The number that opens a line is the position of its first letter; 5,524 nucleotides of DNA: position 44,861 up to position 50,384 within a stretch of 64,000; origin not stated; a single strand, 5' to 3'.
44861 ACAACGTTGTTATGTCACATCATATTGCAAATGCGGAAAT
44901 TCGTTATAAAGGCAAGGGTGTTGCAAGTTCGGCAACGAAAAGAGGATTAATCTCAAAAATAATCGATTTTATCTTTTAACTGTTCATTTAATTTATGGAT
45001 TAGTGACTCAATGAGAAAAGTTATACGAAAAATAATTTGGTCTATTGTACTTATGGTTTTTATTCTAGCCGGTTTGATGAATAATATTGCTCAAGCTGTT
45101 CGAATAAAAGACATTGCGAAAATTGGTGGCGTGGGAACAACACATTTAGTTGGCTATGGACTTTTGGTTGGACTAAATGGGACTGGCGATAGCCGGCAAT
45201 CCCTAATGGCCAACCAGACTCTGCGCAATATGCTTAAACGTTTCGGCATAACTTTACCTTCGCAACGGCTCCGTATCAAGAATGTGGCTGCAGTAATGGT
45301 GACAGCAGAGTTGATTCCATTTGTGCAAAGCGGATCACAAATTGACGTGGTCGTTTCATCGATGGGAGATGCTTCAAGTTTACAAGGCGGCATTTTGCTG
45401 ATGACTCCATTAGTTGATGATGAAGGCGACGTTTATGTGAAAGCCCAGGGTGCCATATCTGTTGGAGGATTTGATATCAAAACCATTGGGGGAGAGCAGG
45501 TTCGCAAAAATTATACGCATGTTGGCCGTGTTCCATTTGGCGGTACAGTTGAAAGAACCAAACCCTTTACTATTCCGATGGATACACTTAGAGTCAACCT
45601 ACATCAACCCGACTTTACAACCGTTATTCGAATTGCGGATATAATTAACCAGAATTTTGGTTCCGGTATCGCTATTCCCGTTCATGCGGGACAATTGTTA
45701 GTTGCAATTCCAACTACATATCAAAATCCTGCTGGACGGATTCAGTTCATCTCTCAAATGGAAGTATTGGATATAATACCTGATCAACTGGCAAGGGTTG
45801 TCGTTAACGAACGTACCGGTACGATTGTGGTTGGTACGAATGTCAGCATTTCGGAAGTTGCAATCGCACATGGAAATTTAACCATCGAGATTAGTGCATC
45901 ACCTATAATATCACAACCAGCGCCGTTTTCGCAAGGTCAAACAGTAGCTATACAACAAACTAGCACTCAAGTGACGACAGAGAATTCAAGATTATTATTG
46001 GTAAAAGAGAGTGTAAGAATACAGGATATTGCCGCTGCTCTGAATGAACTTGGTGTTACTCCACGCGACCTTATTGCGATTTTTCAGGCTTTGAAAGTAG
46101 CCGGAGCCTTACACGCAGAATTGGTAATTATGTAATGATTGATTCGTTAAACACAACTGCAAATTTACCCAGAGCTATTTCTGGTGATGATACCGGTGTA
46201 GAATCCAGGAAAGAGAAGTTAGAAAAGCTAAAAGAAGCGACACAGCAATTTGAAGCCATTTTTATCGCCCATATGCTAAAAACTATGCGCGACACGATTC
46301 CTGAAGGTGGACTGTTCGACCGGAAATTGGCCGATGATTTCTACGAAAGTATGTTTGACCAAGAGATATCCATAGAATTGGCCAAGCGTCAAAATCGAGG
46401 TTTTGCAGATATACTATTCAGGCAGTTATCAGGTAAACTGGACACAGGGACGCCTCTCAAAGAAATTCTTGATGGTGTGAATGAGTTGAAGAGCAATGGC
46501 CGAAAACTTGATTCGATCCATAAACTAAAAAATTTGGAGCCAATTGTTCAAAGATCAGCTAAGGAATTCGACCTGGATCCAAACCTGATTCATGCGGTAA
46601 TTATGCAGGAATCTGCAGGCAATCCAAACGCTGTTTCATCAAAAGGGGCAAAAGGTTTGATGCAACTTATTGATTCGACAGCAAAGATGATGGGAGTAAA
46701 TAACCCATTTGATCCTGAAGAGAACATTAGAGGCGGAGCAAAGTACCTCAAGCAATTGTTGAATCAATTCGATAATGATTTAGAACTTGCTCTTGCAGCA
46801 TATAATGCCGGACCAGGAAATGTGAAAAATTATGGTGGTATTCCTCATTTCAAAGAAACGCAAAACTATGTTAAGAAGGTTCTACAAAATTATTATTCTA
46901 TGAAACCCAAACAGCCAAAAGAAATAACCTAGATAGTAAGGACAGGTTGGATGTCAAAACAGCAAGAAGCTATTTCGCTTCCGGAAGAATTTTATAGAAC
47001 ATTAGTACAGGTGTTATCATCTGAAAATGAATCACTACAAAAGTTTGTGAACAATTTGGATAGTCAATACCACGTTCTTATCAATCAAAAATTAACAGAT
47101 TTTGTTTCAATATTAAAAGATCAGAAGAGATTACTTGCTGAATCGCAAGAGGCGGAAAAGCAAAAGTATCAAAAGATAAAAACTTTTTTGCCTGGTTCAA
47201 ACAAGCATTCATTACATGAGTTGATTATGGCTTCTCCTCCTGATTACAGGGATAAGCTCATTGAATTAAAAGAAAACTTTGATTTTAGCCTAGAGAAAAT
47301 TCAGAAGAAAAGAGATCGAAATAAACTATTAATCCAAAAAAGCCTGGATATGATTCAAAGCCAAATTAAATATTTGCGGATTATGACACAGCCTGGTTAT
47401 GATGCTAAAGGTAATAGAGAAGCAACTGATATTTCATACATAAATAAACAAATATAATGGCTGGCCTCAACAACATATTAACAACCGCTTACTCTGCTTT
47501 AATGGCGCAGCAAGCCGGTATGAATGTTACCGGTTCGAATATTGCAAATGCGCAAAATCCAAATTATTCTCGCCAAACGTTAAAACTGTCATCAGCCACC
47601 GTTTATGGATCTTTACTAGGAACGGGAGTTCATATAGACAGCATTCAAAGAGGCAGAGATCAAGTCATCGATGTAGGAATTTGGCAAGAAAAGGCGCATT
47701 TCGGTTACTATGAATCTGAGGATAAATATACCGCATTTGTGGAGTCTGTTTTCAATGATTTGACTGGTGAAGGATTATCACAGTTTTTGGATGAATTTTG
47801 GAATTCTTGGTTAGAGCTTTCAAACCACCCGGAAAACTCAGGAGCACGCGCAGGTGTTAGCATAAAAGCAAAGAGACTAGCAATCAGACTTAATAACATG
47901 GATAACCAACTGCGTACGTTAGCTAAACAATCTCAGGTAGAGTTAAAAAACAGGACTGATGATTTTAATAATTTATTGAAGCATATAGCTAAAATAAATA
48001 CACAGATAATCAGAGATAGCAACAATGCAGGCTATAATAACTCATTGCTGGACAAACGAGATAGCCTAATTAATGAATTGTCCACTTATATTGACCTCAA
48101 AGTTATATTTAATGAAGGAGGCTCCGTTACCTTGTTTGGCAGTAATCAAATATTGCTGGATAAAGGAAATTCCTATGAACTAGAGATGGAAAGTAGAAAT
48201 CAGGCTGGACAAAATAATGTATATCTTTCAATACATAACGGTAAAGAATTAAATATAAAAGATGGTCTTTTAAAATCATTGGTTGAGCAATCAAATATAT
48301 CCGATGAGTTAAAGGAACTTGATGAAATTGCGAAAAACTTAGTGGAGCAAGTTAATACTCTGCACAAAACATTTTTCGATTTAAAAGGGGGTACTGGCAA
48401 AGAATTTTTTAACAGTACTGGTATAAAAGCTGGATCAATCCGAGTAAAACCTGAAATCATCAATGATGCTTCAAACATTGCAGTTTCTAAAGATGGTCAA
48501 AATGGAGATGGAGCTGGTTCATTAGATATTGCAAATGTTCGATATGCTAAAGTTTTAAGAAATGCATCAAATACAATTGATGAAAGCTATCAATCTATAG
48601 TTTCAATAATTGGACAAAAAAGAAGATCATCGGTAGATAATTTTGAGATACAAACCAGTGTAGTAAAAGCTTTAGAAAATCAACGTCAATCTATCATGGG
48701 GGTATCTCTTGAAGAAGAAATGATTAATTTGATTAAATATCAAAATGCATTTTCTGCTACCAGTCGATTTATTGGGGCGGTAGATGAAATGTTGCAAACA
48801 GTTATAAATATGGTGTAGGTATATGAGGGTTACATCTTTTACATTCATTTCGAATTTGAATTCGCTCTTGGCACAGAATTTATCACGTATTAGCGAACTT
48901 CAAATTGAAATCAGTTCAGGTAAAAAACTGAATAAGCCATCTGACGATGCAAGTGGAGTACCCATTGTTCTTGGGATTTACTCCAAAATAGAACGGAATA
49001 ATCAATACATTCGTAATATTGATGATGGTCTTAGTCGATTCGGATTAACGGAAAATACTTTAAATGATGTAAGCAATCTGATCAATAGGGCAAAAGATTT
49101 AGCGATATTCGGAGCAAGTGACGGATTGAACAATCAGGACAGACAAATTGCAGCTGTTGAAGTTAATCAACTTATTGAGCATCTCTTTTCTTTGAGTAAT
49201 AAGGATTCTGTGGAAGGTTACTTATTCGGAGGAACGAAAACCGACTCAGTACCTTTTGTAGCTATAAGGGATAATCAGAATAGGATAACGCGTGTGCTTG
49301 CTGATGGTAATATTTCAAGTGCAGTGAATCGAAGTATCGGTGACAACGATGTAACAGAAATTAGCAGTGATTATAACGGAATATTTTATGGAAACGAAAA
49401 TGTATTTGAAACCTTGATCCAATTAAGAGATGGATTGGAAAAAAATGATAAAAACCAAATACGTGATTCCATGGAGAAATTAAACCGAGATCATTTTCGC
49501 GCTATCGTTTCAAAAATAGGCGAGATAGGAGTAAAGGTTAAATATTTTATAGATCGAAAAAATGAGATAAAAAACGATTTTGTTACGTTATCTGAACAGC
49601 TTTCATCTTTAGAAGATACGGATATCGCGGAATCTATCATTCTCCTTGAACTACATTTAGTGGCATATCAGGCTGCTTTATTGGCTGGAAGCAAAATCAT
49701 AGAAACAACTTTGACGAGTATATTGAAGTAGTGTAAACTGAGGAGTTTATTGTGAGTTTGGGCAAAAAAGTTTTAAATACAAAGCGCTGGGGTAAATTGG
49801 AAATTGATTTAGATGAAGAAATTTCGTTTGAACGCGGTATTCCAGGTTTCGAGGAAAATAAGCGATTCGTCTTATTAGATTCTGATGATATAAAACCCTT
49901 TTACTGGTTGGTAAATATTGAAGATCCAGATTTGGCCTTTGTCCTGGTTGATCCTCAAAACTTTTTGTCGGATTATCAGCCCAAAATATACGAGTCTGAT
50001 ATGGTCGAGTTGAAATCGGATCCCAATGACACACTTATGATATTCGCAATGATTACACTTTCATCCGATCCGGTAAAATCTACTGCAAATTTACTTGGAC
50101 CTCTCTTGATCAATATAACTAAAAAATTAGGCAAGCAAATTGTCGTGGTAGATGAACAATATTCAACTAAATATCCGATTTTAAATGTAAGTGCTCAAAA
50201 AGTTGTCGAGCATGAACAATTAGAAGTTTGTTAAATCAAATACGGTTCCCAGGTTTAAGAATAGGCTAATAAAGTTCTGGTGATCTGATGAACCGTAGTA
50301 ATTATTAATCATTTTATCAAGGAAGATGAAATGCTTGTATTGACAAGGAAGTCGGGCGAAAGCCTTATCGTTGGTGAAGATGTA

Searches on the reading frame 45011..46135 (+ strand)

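Call 53: search_protein_families(library=pfam, proteins=[window:45011-46135:+])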
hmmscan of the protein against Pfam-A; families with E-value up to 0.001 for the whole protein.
window:45011-46135:+ (374 aa): 1 family
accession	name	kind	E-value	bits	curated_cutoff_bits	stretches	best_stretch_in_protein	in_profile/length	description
PF02119.21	FlgI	-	4.5e-124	414.2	25.3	1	31-373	1-343/343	Flagellar P-ring protein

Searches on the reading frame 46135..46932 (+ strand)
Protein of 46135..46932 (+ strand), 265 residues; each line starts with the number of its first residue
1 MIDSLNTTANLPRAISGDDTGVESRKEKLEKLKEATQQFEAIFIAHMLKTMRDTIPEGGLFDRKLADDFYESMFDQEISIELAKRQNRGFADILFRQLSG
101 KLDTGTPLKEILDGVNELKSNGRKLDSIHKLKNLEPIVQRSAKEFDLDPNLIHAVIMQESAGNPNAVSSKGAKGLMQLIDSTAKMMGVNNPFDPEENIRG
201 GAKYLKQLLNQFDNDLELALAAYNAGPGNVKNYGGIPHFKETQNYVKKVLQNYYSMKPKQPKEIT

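Call 53: search_protein_families(library=pfam, proteins=[window:46135-46932:+])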
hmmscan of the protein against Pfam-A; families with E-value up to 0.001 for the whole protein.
window:46135-46932:+ (265 aa): 3 families
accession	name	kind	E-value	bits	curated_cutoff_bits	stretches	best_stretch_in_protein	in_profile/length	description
PF01464.25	SLT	-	3.8e-33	114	21.3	1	138-245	3-116/117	Transglycosylase SLT domain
PF10135.14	Rod-binding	-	4e-13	50.1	25.1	1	49-97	1-51/51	Rod binding protein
PF13702.11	Lysozyme_like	-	8.3e-08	32.4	25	1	131-250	4-121/165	Lysozyme-like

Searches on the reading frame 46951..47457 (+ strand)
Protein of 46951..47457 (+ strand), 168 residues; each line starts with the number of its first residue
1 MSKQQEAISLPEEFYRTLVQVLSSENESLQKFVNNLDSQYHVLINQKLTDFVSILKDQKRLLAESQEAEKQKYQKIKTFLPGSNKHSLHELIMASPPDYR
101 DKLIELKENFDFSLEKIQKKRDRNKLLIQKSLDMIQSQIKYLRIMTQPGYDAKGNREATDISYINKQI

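Call 53: search_protein_families(library=pfam, proteins=[window:46951-47457:+])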
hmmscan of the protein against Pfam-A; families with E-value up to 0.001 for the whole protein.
window:46951-47457:+ (168 aa): 1 family
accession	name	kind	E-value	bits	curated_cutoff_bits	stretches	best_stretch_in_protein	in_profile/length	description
PF05130.17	FlgN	-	3.4e-14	53.9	30.5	1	17-156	5-145/147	FlgN protein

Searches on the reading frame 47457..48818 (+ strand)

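Call 53: search_protein_families(library=pfam, proteins=[window:47457-48818:+])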
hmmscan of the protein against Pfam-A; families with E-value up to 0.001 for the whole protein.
window:47457-48818:+ (453 aa): 3 families
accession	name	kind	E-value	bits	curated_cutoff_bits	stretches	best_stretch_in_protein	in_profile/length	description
PF22638.1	FlgK_D1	-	5.8e-49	167.2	28.6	1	95-318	4-233/233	Flagellar hook-associated protein FlgK helical domain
PF06429.18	Flg_bbr_C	-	6.8e-11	41.9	23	1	413-452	7-46/46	Flagellar basal body rod FlgEFG protein C-terminal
PF00460.25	Flg_bb_rod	-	5.2e-05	23.6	20.7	1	8-35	1-28/31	Flagella basal body rod protein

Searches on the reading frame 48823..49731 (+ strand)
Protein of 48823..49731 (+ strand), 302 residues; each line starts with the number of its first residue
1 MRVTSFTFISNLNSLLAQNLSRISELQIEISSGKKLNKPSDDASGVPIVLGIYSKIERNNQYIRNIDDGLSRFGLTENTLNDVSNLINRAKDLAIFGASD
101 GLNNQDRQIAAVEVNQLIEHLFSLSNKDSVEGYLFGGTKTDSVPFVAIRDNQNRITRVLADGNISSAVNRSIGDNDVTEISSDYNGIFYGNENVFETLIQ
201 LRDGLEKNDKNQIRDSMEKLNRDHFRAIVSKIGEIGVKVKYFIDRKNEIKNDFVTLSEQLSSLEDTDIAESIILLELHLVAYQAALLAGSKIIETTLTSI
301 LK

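Call 53: search_protein_families(library=pfam, proteins=[window:48823-49731:+])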
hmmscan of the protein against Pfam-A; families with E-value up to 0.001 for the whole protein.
window:48823-49731:+ (302 aa): 1 family
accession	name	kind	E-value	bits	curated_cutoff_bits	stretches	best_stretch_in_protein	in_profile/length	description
PF00669.25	Flagellin_N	-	1.4e-19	71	26.6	1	10-139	8-138/139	Bacterial flagellin N-terminal helical region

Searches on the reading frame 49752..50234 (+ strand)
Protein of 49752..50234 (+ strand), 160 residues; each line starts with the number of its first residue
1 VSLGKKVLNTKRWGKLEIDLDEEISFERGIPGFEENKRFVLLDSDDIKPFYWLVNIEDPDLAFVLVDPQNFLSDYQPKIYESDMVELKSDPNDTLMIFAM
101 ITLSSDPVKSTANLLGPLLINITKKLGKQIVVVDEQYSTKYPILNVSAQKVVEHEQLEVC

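Call 53: search_protein_families(library=pfam, proteins=[window:49752-50234:+])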
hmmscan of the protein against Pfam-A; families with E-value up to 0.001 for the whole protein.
window:49752-50234:+ (160 aa): 1 family
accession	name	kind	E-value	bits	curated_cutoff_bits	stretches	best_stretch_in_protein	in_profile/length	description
PF02623.20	FliW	-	8.3e-38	129.4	25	1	24-143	1-122/122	FliW protein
